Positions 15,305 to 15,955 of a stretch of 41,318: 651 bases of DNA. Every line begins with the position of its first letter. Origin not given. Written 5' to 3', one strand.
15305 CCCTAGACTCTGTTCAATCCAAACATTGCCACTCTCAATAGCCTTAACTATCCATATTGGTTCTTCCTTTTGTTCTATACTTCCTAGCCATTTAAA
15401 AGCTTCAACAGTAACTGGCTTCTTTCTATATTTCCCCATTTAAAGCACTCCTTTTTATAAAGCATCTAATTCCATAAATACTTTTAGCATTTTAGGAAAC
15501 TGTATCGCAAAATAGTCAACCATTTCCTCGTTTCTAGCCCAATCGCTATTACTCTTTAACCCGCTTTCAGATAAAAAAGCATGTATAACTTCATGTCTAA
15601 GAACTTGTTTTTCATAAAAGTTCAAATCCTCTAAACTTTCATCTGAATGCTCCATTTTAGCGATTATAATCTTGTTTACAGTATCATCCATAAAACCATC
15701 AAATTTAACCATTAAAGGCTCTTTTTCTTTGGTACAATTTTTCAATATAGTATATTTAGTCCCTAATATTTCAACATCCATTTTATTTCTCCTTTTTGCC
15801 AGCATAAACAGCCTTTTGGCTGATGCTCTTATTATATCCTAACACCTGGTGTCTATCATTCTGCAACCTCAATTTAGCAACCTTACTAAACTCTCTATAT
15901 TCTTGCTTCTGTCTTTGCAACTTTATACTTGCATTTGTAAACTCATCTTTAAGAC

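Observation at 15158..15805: Two small genes in the head module, one with an HExxH motif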

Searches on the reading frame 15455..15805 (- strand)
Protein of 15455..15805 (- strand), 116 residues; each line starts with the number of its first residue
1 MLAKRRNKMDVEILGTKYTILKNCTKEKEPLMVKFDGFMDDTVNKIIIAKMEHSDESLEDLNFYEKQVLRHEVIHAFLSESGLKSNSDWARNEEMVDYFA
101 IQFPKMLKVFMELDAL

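Call 3: search_protein_families(library=pfam, proteins=[window:15455-15805:-], max_evalue=1)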
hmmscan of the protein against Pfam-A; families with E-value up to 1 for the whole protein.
window:15455-15805:- (116 aa): 2 families
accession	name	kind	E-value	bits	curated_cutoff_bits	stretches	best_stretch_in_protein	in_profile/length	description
PF20541.3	DUF6756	-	0.071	13.5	27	1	45-106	10-71/160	Family of unknown function (DUF6756)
PF04450.18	BSP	-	0.15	12.3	23.8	1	52-101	90-136/207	Peptidase of plants and bacteria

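Call 4: search_protein_families(library=phrogs, proteins=[window:15455-15805:-], max_evalue=0.01)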
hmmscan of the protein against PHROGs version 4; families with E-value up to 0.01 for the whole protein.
window:15455-15805:- (116 aa): 1 family
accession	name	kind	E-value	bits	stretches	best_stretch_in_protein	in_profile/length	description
phrog_1233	-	unknown function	4.8e-26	92.6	1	6-114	7-108/306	-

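Call 5: search_protein_families(library=ncbifam, proteins=[window:15455-15805:-], max_evalue=1)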
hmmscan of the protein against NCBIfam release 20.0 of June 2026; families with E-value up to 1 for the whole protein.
window:15455-15805:- (116 aa): 1 family
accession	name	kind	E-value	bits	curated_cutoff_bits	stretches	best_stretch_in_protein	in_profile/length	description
NF000298.2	blaTLA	exception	0.00076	18.6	640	1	28-104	113-188/309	TLA family extended-spectrum class A beta-lactamase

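Call 6: search_solved_structures(query=window:15455-15805:-, max_evalue=10, show_alignments=3)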
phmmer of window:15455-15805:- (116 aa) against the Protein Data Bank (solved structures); distinct sequences matched with E-value up to 10: 4.
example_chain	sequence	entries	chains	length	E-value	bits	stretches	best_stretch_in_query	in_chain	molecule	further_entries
6nvt_A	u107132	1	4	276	0.19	15.4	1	13-104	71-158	Beta-lactamase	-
6nvu_A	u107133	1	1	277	0.2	15.4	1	13-104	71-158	Beta-lactamase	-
6pq8_A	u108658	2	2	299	0.23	15.1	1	13-104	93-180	Beta-lactamase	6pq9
5gs8_A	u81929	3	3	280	0.91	13.2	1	29-104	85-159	Beta-lactamase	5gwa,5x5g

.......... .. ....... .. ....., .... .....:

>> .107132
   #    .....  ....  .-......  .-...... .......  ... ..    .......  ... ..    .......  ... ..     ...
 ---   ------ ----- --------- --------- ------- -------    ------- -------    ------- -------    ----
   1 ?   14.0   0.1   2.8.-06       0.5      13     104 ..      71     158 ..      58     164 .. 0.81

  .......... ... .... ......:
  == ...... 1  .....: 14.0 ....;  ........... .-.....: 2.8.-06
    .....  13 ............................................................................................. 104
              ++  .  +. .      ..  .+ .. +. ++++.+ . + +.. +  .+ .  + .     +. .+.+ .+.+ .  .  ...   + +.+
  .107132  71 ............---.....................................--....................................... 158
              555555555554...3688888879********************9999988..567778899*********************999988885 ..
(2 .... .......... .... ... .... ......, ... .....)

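Call 10: search_dna_similar(query=window:15455-15805:-, collection=phages, mode=protein, max_rows=30, max_evalue=0.001)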
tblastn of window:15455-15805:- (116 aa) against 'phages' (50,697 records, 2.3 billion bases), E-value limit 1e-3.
Records with a match: 15; places in all: 16; records where one place covers at least 80% of the query: 14.
Best place of each record, by identity: >=99% 1; 90-95% 2; <60% 12.
By first word of the organism name: Clostridium 4; Bacteriophage 4; Dulem 2; Enterococcus 1; Blautia 1; Flavonifractor 1; Fusobacterium 1; Roseburia 1.
By host as written in the record: - 5; Clostridium difficile 2; Propithecus coquereli 2; Clostridium difficile AIU 1; Clostridium perfringens 1; Enterococcus faecalis EfsPF36 1; Blautia coccoides 1; Flavonifractor plautii 1; and 1 more.
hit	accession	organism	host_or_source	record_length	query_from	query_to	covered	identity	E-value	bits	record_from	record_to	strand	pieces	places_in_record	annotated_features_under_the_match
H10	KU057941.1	Clostridium phage CDSH1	Clostridium difficile AIU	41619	1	116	100%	100.0%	1e-72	239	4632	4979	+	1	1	hypothetical protein | minor capsid protein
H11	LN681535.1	Clostridium phage phiCD111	Clostridium difficile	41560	1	116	100%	90.5%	5e-67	223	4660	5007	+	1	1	conserved protein of unknown function | Minor capsid protein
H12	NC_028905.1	Clostridium phage phiCD111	Clostridium difficile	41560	1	116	100%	90.5%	5e-67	223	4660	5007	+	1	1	hypothetical protein | minor head protein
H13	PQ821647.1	Clostridium phage HMD-PC1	Clostridium perfringens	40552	11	116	91%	48.1%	9e-22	94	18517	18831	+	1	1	hypothetical protein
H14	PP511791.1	Dulem virus 39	Propithecus coquereli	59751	8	116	94%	45.2%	9e-19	86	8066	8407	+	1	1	hypothetical protein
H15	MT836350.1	Bacteriophage sp.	human fecal samples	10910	11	113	89%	46.4%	5e-22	95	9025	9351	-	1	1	record has no annotation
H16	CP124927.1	Enterococcus phage 1_EfsPF36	Enterococcus faecalis EfsPF36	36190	6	114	94%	43.6%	3e-26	106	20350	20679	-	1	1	record has no annotation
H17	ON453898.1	Blautia phage Montmirail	Blautia coccoides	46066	8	110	89%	45.6%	6e-22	94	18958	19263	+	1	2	hypothetical protein (x2)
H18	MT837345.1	Bacteriophage sp.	human fecal samples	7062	11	116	91%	44.2%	2e-19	87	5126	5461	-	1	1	record has no annotation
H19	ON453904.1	Flavonifractor phage Chenonceau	Flavonifractor plautii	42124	7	116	95%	41.0%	2e-17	82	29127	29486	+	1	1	hypothetical protein (x2) | head protein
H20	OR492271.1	Fusobacterium phage phiFN37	Fusobacterium necrophorum subsp. ...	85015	1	110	95%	40.0%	2e-21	93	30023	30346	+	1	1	hypothetical protein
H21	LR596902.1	Roseburia phage Jekyll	-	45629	9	113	91%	38.6%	6e-15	74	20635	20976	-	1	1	hypothetical protein | terminase large subunit, PBSX family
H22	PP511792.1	Dulem virus 33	Propithecus coquereli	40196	11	116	91%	37.9%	2e-14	73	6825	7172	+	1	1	hypothetical protein (x2)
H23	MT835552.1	Bacteriophage sp.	human fecal samples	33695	11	116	91%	35.0%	7e-12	66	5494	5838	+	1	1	record has no annotation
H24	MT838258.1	Bacteriophage sp.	human fecal samples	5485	66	112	41%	55.8%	9e-9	57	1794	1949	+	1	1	record has no annotation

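Call 14: find_homologous_proteins(query=window:15455-15805:-, max_evalue=0.001)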
Query window:15455-15805:- (116 aa): 114 proteins with E <= 0.001 among 114 candidates.
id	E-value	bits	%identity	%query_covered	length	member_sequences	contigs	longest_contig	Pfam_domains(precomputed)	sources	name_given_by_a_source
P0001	6.9e-64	231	99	93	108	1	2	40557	-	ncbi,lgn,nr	ncbi:hypothetical protein ACF1WA_003622 [Clostridioides difficile]|nr:hypothetical protein [Clostrid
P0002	5.5e-62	225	98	93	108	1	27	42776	-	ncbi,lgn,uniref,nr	ncbi:TPA: hypothetical protein KOO82_003484 [Clostridioides difficile]|uniref:hypothetical protein n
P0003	4.0e-59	215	91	93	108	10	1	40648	-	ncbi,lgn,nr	ncbi:TPA: hypothetical protein KQ965_003651 [Clostridioides difficile]|nr:hypothetical protein [Clos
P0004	8.8e-57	208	89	93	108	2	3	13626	-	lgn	-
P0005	1.1e-56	208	90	93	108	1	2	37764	-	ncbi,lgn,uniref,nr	ncbi:hypothetical protein KGF47_18015 [Clostridioides sp. ZZV13-5731]|uniref:hypothetical protein n=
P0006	1.2e-46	175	69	93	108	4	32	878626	-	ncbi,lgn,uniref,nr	ncbi:TPA: hypothetical protein KOS69_003548 [Clostridioides difficile]|uniref:Phage protein n=1 Tax=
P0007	2.8e-31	126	54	96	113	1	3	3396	-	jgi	jgi:hypothetical protein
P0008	3.4e-30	122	54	95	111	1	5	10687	-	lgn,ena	-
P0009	6.0e-30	122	57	91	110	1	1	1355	-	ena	-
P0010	8.0e-29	118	55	93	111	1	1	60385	-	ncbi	-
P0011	2.0e-28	117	53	91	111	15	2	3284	-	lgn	-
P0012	1.4e-27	114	53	95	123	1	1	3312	-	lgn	-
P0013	1.6e-27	114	54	95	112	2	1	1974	-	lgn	-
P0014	1.6e-27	114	52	93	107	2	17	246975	-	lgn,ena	-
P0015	4.5e-27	112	51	93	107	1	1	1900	-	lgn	-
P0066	1.1e-16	79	46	91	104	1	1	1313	PF10263.16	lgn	-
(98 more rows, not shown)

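Call 16: search_protein_families(library=pfam, alignment_id=A1, max_evalue=0.1)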
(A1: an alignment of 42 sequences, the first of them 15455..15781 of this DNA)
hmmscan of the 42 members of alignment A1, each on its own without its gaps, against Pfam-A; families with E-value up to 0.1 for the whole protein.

A. member 1, window:15455-15781:- (108 aa): 1 family
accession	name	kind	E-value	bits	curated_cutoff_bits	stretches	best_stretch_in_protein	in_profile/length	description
PF20541.3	DUF6756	-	0.06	13.7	27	1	37-98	10-71/160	Family of unknown function (DUF6756)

B. families by the number of members that match (of 42 scanned): 16 families
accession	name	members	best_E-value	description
PF10263.15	SprT-like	7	4e-05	SprT-like family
PF04450.18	BSP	6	0.00032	Peptidase of plants and bacteria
PF20541.3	DUF6756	3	0.024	Family of unknown function (DUF6756)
PF16792.11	Caud_bapl16_1st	2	0.026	Phage tail base-plate attachment protein N-terminal barrel domain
PF10800.13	DUF2528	2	0.03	Protein of unknown function (DUF2528)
PF06649.17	DUF1161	1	0.0033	Protein of unknown function (DUF1161)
PF22364.1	VID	1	0.011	VirG insertion domain (VID)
PF18894.6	PhageMetallopep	1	0.04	Putative phage metallopeptidase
PF18406.6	DUF1281_C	1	0.041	Ferredoxin-like domain in Api92-like protein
PF02686.20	GatC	1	0.044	Glu-tRNAGln amidotransferase C subunit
PF13058.12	DUF3920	1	0.047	Protein of unknown function (DUF3920)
PF16187.10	Peptidase_M16_M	1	0.053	Middle or third domain of peptidase_M16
PF18937.5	DUF5685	1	0.073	Family of unknown function (DUF5685)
PF19115.5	DUF5800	1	0.09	Family of unknown function (DUF5800)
PF08513.17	LisH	1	0.097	LisH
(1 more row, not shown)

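Call 18: get_annotated_region(hit=H13, flank=4000)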
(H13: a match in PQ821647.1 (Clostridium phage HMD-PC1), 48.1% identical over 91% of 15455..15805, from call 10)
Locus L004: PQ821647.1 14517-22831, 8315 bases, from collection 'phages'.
description: Clostridium phage HMD-PC1, complete genome.
organism: Clostridium phage HMD-PC1 (NCBI taxid 3397798)
taxonomy: Viruses; Duplodnaviria; Heunggongvirae; Uroviricota; Caudoviricetes
host: Clostridium perfringens; source: chicken intestine; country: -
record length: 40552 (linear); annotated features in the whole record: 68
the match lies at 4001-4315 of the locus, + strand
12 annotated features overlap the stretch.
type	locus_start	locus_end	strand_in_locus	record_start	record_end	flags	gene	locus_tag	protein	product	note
CDS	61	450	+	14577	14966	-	-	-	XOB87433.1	hypothetical protein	-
CDS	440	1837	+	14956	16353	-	-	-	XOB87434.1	terminase large subunit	-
CDS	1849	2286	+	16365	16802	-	-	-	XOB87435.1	hypothetical protein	-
CDS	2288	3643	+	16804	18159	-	-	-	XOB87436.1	portal protein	-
CDS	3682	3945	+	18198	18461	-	-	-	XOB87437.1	hypothetical protein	-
CDS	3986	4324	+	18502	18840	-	-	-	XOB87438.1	hypothetical protein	-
CDS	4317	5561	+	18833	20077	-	-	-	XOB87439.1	minor capsid protein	-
CDS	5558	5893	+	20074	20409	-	-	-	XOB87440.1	putative tail component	-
CDS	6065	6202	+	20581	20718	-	-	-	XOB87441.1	hypothetical protein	-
CDS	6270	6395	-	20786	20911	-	-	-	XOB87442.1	hypothetical protein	-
CDS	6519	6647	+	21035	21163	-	-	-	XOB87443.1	hypothetical protein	-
CDS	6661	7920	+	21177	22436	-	-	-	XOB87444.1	DNA helicase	-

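Call 19: get_annotated_region(hit=H17, flank=4000)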
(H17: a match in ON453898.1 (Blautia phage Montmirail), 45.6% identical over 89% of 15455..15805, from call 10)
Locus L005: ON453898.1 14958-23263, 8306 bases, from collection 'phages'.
description: Blautia phage Montmirail, complete genome.
organism: Blautia phage Montmirail (NCBI taxid 2951970)
taxonomy: Viruses
host: Blautia coccoides; source: feces; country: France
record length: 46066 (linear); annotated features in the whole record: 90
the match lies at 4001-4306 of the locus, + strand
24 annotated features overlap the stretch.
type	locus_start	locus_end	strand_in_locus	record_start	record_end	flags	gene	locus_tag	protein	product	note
CDS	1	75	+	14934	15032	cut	-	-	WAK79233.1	hypothetical protein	rasttk_feature_creation_tool=/opt/patric-common/ runtime/bin/phanotate version 1.5.0; ...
CDS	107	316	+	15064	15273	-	-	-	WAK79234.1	hypothetical protein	rasttk_feature_creation_tool=/opt/patric-common/ runtime/bin/phanotate version 1.5.0; ...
CDS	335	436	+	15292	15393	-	-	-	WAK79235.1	hypothetical protein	rasttk_feature_creation_tool=/opt/patric-common/ runtime/bin/phanotate version 1.5.0; ...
CDS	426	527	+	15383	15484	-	-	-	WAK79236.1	HTH DNA binding protein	rasttk_feature_creation_tool=/opt/patric-common/ runtime/bin/phanotate version 1.5.0; HHpred against PHROGS v3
CDS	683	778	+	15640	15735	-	-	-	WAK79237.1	hypothetical protein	rasttk_feature_creation_tool=/opt/patric-common/ runtime/bin/phanotate version 1.5.0; ...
CDS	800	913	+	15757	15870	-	-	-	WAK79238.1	hypothetical protein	rasttk_feature_creation_tool=/opt/patric-common/ runtime/bin/phanotate version 1.5.0; ...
CDS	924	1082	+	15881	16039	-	-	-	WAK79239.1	hypothetical protein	rasttk_feature_creation_tool=/opt/patric-common/ runtime/bin/phanotate version 1.5.0; ...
CDS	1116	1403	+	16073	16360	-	-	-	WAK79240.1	hypothetical protein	rasttk_feature_creation_tool=/opt/patric-common/ runtime/bin/phanotate version 1.5.0; ...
CDS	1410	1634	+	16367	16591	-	-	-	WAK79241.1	hypothetical protein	rasttk_feature_creation_tool=/opt/patric-common/ runtime/bin/phanotate version 1.5.0; ...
CDS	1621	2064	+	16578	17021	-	-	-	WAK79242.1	transcriptional regulator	rasttk_feature_creation_tool=/opt/patric-common/ runtime/bin/phanotate version 1.5.0; HHpred against PHROGS v3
CDS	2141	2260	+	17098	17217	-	-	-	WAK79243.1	hypothetical protein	rasttk_feature_creation_tool=/opt/patric-common/ runtime/bin/phanotate version 1.5.0; ...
CDS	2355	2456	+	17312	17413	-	-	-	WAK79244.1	hypothetical protein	rasttk_feature_creation_tool=/opt/patric-common/ runtime/bin/phanotate version 1.5.0; ...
tRNA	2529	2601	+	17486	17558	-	-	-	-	tRNA-Asn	rasttk_feature_creation_tool=tRNAscan-SE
CDS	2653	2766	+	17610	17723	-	-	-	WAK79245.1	hypothetical protein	rasttk_feature_creation_tool=/opt/patric-common/ runtime/bin/phanotate version 1.5.0; ...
CDS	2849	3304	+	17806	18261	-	-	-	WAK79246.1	hypothetical protein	rasttk_feature_creation_tool=/opt/patric-common/ runtime/bin/phanotate version 1.5.0; ...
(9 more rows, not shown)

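Call 20: get_annotated_region(hit=H19, flank=4000)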
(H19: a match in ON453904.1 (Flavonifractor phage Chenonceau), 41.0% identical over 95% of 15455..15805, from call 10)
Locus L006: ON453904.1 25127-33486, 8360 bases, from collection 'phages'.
description: Flavonifractor phage Chenonceau, complete genome.
organism: Flavonifractor phage Chenonceau (NCBI taxid 2951976)
taxonomy: Viruses
host: Flavonifractor plautii; source: feces; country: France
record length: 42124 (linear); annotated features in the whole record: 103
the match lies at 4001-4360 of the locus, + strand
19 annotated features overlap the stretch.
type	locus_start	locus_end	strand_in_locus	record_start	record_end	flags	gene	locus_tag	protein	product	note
CDS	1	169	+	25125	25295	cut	-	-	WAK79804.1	hypothetical protein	rasttk_feature_creation_tool=/opt/patric-common/ runtime/bin/phanotate version 1.5.0; ...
CDS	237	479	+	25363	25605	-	-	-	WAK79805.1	transcriptional regulator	rasttk_feature_creation_tool=/opt/patric-common/ runtime/bin/phanotate version 1.5.0; HHpred against PHROGS v3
CDS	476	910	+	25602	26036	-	-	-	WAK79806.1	hypothetical protein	rasttk_feature_creation_tool=/opt/patric-common/ runtime/bin/phanotate version 1.5.0; ...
CDS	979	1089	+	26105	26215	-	-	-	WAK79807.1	Arc-like repressor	rasttk_feature_creation_tool=/opt/patric-common/ runtime/bin/phanotate version 1.5.0; HHpred against PHROGS v3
CDS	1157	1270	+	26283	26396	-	-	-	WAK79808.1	hypothetical protein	rasttk_feature_creation_tool=/opt/patric-common/ runtime/bin/phanotate version 1.5.0; ...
CDS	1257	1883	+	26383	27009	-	-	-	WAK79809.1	head scaffolding protein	rasttk_feature_creation_tool=/opt/patric-common/ runtime/bin/phanotate version 1.5.0; HHpred against PHROGS v3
CDS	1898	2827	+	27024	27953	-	-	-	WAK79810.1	major head protein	rasttk_feature_creation_tool=/opt/patric-common/ runtime/bin/phanotate version 1.5.0; HHpred against PHROGS v3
CDS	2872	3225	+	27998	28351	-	-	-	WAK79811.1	hypothetical protein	rasttk_feature_creation_tool=/opt/patric-common/ runtime/bin/phanotate version 1.5.0; ...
CDS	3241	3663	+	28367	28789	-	-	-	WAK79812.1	head protein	rasttk_feature_creation_tool=/opt/patric-common/ runtime/bin/phanotate version 1.5.0; HHpred against PHROGS v3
CDS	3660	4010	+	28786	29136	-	-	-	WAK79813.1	hypothetical protein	rasttk_feature_creation_tool=/opt/patric-common/ runtime/bin/phanotate version 1.5.0; ...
CDS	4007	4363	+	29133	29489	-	-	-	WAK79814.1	hypothetical protein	rasttk_feature_creation_tool=/opt/patric-common/ runtime/bin/phanotate version 1.5.0; ...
CDS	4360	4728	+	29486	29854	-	-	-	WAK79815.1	head protein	rasttk_feature_creation_tool=/opt/patric-common/ runtime/bin/phanotate version 1.5.0; HHpred against PHROGS v3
CDS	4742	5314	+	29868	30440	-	-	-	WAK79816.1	major tail protein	rasttk_feature_creation_tool=/opt/patric-common/ runtime/bin/phanotate version 1.5.0; HHpred against PHROGS v3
CDS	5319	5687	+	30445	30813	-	-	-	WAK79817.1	hypothetical protein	rasttk_feature_creation_tool=/opt/patric-common/ runtime/bin/phanotate version 1.5.0; ...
CDS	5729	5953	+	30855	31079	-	-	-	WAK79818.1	hypothetical protein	rasttk_feature_creation_tool=/opt/patric-common/ runtime/bin/phanotate version 1.5.0; ...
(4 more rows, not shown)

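Call 21: get_annotated_region(hit=H20, flank=4000)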
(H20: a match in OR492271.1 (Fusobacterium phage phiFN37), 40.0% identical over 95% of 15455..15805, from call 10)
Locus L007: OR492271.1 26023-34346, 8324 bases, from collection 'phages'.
description: Fusobacterium phage phiFN37, complete genome.
organism: Fusobacterium phage phiFN37 (NCBI taxid 3079567)
taxonomy: Viruses
host: Fusobacterium necrophorum subsp. necrophorum strain FN37; source: -; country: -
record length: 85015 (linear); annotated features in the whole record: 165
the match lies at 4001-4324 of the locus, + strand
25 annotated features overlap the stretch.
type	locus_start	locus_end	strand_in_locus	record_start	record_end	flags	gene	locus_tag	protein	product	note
CDS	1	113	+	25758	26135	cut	-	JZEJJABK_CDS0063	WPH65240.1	hypothetical protein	unknown function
CDS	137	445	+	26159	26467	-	-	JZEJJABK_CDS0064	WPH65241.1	sigma factor-like DNA-binding protein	regulation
CDS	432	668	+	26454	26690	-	-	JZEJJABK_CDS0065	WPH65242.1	hypothetical protein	unknown function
CDS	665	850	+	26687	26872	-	-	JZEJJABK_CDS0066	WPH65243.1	hypothetical protein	unknown function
CDS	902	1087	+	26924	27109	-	-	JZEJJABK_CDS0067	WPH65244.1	hypothetical protein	unknown function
CDS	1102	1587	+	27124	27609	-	-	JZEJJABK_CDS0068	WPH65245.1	nucleoside triphosphate pyrophosphohydrolase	DNA; RNA and nucleotide metabolism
CDS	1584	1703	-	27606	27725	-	-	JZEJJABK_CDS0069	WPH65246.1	hypothetical protein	unknown function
CDS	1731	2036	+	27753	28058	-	-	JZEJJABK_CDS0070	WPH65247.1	hypothetical protein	unknown function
CDS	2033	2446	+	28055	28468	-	-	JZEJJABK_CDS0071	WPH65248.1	hypothetical protein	unknown function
CDS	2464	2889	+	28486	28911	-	-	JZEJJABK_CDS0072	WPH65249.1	MutT/NUDIX hydrolase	other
CDS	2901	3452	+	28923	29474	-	-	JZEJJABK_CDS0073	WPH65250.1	hypothetical protein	unknown function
CDS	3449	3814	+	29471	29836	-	-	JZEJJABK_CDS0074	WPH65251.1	hypothetical protein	unknown function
CDS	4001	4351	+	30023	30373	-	-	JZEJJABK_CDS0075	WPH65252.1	hypothetical protein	unknown function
CDS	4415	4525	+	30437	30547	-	-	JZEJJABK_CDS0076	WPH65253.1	hypothetical protein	unknown function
CDS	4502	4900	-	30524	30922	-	-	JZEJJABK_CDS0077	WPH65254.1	hypothetical protein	unknown function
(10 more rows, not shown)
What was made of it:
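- phiFN37 carries the gene in a nucleotide-metabolism region (call 21).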

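Call 22: get_annotated_region(hit=H21, flank=4000)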
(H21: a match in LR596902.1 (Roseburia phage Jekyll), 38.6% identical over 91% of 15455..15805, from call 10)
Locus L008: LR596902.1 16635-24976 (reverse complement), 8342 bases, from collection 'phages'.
description: Roseburia phage Jekyll genome assembly, chromosome: 1.
organism: Roseburia phage Jekyll (NCBI taxid 2570912)
taxonomy: Viruses; Duplodnaviria; Heunggongvirae; Uroviricota; Caudoviricetes
host: -; source: -; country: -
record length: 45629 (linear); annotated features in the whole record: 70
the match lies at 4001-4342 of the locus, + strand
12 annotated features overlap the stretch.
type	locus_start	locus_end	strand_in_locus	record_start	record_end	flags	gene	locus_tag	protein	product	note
CDS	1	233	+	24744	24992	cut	-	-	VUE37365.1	hypothetical protein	-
CDS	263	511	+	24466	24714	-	-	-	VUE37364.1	hypothetical protein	-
CDS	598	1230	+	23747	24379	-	-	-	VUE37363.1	hypothetical protein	-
CDS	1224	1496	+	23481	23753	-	-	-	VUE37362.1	hypothetical protein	-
CDS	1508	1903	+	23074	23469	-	-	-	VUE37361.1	hypothetical protein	-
CDS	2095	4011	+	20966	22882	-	-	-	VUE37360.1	terminase large subunit, PBSX family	-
CDS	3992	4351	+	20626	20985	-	-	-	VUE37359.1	hypothetical protein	-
CDS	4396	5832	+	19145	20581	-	-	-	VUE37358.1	portal protein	-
CDS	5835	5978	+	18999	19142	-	-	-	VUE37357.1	hypothetical protein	-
CDS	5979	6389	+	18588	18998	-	-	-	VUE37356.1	neck protein Ne1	-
CDS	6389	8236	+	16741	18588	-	-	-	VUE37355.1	minor capsid protein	-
CDS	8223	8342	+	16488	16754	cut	-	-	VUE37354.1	hypothetical protein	-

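Call 23: predict_structure(alignment_id=A1)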
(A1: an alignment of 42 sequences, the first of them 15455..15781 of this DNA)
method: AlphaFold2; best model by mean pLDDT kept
length: 108 residues; sequences in the alignment: 42
mean_pLDDT: 92.5   pTM: 0.84
mean pLDDT of the five models: 92.5, 92.4, 92.3, 92.2, 89.7
residues with pLDDT >= 90: 80; 70-90: 27; 50-70: 1; < 50: 0
segments of 3 or more residues with pLDDT < 50: none
pLDDT, mean of each block of 10 residues (from residue 1): 97 92 89 96 90 95 96 86 84 96 96
secondary structure, 60 per line:
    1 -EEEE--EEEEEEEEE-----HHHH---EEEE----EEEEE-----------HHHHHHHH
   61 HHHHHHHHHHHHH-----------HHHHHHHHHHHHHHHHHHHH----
elements in order: E2-5 E8-16 H22-25 E29-32 E37-41 H53-73 H85-104
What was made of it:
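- On Zincin (HExxH) metallopeptidase superfamily, gluzincin type: Strands 2-5, 8-16, 29-32 and 37-41 precede the helix (call 23).
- On SprT-like / Wss1 / Spartan (PF10263): The protein ends at residue 108 with no extra domain (call 23).
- AlphaFold2 gives pLDDT 92.5 and pTM 0.84, with strands, then helix 53-73, then helix 85-104 (call 23).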
